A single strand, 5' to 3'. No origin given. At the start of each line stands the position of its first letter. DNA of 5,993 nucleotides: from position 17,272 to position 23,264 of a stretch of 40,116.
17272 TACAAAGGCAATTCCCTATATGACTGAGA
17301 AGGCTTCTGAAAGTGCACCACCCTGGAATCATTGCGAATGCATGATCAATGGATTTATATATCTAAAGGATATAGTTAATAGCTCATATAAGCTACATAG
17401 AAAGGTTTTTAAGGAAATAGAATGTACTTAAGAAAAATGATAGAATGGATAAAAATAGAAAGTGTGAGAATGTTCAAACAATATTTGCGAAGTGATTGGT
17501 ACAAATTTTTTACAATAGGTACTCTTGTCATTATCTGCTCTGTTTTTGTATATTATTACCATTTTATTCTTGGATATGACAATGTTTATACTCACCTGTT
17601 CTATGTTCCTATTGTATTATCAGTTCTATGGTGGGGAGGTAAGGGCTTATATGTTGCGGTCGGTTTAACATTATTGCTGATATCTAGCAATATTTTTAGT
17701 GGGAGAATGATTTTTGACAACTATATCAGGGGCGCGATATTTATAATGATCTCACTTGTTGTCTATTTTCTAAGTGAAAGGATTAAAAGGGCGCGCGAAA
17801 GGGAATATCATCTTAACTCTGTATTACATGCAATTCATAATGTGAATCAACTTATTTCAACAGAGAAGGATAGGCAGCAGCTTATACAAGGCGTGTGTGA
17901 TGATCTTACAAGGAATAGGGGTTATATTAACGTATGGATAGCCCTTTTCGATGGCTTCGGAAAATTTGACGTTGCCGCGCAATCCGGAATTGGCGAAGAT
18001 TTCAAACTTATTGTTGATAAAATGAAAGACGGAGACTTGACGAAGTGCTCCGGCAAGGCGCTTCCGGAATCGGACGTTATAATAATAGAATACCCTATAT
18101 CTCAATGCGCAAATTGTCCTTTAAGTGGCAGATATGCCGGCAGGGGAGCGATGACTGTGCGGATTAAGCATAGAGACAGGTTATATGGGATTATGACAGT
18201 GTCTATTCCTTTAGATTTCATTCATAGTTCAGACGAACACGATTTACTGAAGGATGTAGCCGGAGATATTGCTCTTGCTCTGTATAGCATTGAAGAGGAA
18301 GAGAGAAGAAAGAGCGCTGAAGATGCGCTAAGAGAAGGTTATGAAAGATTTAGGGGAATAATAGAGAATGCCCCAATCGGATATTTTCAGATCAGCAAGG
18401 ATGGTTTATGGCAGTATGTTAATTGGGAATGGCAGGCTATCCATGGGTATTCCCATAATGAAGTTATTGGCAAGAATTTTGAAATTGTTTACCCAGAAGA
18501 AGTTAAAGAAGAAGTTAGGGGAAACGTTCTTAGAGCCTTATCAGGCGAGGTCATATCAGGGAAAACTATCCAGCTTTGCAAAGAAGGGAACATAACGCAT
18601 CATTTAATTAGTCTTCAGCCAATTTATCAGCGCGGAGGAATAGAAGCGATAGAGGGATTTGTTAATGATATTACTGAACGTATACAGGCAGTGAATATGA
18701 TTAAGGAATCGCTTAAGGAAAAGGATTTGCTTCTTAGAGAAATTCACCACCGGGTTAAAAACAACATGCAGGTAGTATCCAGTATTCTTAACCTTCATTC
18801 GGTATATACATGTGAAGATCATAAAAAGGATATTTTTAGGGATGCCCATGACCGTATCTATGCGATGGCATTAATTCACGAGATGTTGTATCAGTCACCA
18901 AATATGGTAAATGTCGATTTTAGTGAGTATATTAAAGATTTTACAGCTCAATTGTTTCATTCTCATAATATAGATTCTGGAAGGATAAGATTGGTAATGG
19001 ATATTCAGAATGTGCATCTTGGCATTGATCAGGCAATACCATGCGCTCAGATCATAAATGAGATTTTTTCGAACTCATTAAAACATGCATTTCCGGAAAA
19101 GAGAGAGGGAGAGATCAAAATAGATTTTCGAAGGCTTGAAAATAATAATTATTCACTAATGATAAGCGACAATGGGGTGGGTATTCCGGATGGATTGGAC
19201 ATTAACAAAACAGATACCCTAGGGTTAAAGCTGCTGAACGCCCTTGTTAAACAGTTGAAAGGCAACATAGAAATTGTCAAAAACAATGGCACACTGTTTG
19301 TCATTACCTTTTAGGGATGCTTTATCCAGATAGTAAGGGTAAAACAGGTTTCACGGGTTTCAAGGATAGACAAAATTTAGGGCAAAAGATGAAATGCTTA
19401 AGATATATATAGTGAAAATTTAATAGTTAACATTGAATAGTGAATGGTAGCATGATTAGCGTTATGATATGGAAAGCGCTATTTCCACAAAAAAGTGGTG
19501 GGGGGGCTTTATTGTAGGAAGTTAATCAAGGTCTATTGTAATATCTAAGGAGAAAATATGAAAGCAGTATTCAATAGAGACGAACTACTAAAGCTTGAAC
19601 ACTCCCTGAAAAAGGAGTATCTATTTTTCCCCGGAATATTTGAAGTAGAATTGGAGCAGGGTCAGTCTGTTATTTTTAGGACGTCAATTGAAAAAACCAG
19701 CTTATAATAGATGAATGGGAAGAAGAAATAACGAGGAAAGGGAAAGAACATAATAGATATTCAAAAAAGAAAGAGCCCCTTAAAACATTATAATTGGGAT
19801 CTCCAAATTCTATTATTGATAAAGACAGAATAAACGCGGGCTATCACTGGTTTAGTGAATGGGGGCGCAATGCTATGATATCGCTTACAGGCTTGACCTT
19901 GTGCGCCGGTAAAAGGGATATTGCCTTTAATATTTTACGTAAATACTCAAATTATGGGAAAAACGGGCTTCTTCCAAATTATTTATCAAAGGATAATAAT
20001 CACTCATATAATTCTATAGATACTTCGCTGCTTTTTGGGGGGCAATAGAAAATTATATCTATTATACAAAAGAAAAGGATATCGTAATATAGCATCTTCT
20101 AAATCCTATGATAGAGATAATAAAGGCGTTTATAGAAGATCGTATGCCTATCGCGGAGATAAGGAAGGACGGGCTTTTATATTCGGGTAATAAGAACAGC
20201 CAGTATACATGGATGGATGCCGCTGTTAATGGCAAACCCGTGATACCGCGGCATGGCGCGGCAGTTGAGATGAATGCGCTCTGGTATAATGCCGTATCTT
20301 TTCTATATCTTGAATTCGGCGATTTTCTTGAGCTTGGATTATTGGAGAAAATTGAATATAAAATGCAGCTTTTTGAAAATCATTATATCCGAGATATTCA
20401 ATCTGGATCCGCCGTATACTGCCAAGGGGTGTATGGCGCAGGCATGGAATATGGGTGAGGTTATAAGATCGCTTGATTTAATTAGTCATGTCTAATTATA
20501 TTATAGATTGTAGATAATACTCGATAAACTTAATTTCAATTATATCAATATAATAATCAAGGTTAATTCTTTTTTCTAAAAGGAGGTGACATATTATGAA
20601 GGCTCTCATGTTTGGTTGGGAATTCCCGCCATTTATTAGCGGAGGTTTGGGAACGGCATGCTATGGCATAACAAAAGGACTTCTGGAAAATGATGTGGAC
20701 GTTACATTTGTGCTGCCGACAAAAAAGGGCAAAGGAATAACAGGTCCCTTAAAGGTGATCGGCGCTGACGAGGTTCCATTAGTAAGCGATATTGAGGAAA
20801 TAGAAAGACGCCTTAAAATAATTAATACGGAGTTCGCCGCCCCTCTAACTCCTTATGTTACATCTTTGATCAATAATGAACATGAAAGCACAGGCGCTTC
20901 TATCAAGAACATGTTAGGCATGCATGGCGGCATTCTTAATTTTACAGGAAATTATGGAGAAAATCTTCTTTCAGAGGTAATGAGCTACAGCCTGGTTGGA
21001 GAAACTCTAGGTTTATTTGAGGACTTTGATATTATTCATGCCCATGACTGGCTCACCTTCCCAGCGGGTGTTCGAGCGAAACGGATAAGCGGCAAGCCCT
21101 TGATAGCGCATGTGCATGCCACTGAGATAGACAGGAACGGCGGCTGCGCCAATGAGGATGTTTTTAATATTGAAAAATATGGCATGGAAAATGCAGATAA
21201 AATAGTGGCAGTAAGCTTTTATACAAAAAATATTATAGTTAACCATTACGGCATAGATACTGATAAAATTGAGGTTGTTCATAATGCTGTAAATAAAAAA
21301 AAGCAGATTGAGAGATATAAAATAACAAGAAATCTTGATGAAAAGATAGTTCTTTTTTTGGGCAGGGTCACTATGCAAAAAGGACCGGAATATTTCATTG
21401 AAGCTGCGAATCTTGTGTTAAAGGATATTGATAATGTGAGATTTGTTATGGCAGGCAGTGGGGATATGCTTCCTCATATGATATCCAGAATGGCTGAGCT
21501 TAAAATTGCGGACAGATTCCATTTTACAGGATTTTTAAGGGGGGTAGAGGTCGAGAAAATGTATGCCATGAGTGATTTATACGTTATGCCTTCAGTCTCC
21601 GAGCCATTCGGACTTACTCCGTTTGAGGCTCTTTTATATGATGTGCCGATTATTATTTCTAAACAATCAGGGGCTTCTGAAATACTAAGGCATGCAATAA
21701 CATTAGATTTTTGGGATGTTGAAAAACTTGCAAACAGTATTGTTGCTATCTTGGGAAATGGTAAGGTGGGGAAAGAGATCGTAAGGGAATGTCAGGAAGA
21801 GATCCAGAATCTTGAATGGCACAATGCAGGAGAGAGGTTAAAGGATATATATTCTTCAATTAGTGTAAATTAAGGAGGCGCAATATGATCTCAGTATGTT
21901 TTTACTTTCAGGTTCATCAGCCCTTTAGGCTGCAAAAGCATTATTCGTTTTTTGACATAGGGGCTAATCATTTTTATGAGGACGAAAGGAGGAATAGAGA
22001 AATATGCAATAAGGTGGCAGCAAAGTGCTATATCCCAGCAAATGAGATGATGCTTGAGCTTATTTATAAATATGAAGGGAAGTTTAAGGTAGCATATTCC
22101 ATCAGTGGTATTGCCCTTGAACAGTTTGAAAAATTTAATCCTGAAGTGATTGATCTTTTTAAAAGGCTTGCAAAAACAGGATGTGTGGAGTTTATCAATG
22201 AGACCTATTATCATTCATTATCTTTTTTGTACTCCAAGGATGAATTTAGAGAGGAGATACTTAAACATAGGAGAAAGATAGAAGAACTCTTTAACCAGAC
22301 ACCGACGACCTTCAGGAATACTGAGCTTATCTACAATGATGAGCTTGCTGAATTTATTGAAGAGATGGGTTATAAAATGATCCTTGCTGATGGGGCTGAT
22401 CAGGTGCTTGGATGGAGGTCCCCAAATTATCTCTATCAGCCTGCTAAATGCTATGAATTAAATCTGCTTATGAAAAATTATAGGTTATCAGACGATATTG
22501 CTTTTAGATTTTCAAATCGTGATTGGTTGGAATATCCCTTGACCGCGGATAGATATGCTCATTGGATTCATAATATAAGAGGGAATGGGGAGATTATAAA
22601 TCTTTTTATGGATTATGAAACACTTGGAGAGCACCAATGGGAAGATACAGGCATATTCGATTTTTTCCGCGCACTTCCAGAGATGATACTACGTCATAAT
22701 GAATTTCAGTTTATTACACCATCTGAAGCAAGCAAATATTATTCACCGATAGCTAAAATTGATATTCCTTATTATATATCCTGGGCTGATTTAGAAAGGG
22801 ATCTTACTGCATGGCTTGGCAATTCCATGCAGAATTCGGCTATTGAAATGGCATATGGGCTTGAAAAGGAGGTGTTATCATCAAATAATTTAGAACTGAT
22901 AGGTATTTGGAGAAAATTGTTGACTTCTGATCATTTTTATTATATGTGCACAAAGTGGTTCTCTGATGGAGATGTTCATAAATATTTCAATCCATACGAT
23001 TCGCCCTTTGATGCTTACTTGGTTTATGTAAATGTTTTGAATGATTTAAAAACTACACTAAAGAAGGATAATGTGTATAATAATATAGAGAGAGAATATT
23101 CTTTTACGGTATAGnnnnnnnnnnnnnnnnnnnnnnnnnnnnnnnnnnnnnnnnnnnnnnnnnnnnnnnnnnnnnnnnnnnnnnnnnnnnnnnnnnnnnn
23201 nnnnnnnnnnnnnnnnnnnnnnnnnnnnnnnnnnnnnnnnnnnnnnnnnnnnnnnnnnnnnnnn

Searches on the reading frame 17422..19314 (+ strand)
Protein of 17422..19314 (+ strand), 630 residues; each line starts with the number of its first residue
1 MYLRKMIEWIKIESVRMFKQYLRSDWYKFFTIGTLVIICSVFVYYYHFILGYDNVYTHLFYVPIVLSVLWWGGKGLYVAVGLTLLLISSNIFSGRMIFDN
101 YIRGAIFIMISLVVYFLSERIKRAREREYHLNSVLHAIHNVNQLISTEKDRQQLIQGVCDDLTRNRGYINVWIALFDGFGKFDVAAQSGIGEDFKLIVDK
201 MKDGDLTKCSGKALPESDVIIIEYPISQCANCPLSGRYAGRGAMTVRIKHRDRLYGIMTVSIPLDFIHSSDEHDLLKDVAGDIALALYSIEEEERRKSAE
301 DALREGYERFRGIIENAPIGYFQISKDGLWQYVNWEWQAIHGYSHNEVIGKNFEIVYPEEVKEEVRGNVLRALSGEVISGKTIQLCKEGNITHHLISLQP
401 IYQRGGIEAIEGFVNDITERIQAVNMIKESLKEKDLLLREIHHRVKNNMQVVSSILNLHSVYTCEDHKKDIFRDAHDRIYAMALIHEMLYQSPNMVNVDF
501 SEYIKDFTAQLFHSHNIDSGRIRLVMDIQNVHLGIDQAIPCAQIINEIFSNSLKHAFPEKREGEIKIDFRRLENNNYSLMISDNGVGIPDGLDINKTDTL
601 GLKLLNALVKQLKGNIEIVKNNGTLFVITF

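Call 6: search_protein_families(library=pfam, proteins=[window:17422-19314:+], max_evalue=0.001)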
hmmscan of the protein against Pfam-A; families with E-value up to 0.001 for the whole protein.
window:17422-19314:+ (630 aa): 7 families
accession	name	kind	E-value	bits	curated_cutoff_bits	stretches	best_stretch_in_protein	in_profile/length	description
PF07568.18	HisKA_2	-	1.8e-28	98.9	22.3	1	440-514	1-75/76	Histidine kinase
PF00989.32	PAS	-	9.5e-12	45.4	22.6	1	308-417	1-113/113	PAS fold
PF13426.13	PAS_9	-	6e-11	43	27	1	320-419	3-103/103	PAS domain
PF08448.16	PAS_4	-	2.8e-10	40.8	23.1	1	315-420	2-108/110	PAS fold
PF02518.31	HATPase_c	-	5.7e-10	40.1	26.4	1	540-630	5-107/111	Histidine kinase-, DNA gyrase B-, and HSP90-like ATPase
PF07536.20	HWE_HK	-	2.3e-07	31.9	22.8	1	440-502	1-60/83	HWE histidine kinase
PF13581.12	HATPase_c_2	-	0.00037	20.9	27.4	1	536-612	27-112/127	Histidine kinase-like ATPase domain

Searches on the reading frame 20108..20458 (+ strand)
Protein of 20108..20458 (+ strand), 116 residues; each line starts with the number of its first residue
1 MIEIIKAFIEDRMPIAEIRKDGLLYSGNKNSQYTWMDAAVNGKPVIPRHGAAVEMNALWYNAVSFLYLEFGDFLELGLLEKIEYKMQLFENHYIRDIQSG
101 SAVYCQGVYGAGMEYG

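Call 6: search_protein_families(library=pfam, proteins=[window:20108-20458:+], max_evalue=0.001)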
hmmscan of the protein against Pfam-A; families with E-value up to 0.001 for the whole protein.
window:20108-20458:+ (116 aa): 1 family
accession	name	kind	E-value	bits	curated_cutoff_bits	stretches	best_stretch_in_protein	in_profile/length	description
PF06202.20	GDE_C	-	1.9e-17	63.7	21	1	3-66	112-176/367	Amylo-alpha-1,6-glucosidase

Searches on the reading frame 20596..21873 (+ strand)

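Call 6: search_protein_families(library=pfam, proteins=[window:20596-21873:+], max_evalue=0.001)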
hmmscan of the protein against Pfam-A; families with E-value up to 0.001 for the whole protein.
window:20596-21873:+ (425 aa): 7 families
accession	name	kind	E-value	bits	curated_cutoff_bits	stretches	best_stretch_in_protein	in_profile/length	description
PF00534.26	Glycos_transf_1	-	8e-31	107.3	26.4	1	237-390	3-160/172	Glycosyl transferases group 1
PF13692.12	Glyco_trans_1_4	-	2.4e-26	93.1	27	1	250-387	2-141/142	Glycosyl transferases group 1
PF13439.12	Glyco_transf_4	-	8.5e-21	75.1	28.5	1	142-233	71-167/170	Glycosyltransferase Family 4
PF20706.3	GT4-conflict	-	2.3e-13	50.3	26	1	242-405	190-357/385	Family 4 Glycosyltransferase in conflict systems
PF08323.17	Glyco_transf_5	-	9.1e-13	48.9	22.7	1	4-219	3-230/239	Starch synthase catalytic domain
PF13579.12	Glyco_trans_4_4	-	1.9e-11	45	29.7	1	142-230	70-157/158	Glycosyl transferase 4-like domain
PF00982.27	Glyco_transf_20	-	6.1e-05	22.4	32.5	0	318-385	364-436/473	Glycosyltransferase family 20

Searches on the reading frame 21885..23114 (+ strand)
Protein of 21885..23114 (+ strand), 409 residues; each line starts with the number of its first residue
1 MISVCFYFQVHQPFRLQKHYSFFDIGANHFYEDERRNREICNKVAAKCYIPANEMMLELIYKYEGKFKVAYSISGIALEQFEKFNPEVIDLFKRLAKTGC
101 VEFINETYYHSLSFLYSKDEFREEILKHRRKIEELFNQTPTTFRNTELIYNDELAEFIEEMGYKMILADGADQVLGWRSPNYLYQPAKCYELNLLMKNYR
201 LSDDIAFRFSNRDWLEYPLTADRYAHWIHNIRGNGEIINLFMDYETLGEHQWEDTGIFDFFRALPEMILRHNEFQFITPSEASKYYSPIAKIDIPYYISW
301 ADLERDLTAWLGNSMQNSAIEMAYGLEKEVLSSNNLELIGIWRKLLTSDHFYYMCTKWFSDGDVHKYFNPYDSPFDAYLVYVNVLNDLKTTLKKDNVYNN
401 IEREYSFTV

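Call 6: search_protein_families(library=pfam, proteins=[window:21885-23114:+], max_evalue=0.001)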
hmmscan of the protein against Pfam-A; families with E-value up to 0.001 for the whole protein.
window:21885-23114:+ (409 aa): 2 families
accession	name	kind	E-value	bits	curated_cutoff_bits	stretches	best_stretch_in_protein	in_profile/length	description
PF03065.20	Glyco_hydro_57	-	1.4e-77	261.3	21.2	1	6-293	2-289/291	Glycosyl hydrolase family 57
PF01522.26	Polysacc_deac_1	-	9.1e-09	35.8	23.1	1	90-165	49-123/124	Polysaccharide deacetylase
